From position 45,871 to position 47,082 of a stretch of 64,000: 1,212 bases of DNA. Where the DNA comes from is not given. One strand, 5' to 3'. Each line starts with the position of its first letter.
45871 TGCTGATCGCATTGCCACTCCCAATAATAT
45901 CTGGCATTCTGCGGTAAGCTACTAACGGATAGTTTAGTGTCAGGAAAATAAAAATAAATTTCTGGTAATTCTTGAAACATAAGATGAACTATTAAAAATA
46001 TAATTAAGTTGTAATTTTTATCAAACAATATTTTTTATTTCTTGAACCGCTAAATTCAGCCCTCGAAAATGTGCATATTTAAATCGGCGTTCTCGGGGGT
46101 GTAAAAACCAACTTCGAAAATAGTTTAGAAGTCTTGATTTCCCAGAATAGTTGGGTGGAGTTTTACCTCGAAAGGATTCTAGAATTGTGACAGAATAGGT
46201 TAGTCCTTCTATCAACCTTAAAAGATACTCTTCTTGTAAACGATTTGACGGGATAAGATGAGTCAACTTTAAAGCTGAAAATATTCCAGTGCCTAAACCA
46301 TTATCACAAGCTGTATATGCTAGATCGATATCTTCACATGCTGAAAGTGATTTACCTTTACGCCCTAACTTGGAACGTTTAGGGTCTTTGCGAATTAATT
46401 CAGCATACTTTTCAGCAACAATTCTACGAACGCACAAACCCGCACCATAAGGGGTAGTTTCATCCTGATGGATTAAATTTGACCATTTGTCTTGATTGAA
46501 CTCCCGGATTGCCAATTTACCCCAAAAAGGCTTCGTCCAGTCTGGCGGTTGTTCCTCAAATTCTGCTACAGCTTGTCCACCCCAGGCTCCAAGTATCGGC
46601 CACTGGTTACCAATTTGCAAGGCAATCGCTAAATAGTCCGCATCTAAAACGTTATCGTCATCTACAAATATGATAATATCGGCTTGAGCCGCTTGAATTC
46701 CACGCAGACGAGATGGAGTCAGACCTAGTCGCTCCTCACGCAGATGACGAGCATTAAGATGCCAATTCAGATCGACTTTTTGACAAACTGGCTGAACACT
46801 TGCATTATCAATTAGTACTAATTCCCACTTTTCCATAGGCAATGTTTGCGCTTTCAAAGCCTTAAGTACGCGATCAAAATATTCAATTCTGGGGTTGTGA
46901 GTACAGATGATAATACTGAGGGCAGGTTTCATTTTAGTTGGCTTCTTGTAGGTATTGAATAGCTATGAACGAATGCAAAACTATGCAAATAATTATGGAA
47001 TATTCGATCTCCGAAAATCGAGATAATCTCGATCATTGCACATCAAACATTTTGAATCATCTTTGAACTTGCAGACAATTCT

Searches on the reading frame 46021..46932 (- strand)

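Call 12: search_protein_families(library=pfam, proteins=[window:46021-46932:-], max_evalue=0.001)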
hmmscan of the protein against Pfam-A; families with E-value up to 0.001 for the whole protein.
window:46021-46932:- (303 aa): 3 families
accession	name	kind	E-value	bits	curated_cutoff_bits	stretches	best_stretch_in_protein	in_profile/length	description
PF00535.33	Glycos_transf_2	-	3.2e-15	56.9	23.3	1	6-107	1-102/168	Glycosyl transferase family 2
PF13641.12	Glyco_tranf_2_3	-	1.1e-08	35.9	27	1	3-220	1-206/230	Glycosyltransferase like family 2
PF10111.15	Glyco_tranf_2_2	-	9.4e-06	25.7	27.3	1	6-107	1-105/276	Glycosyltransferase like family 2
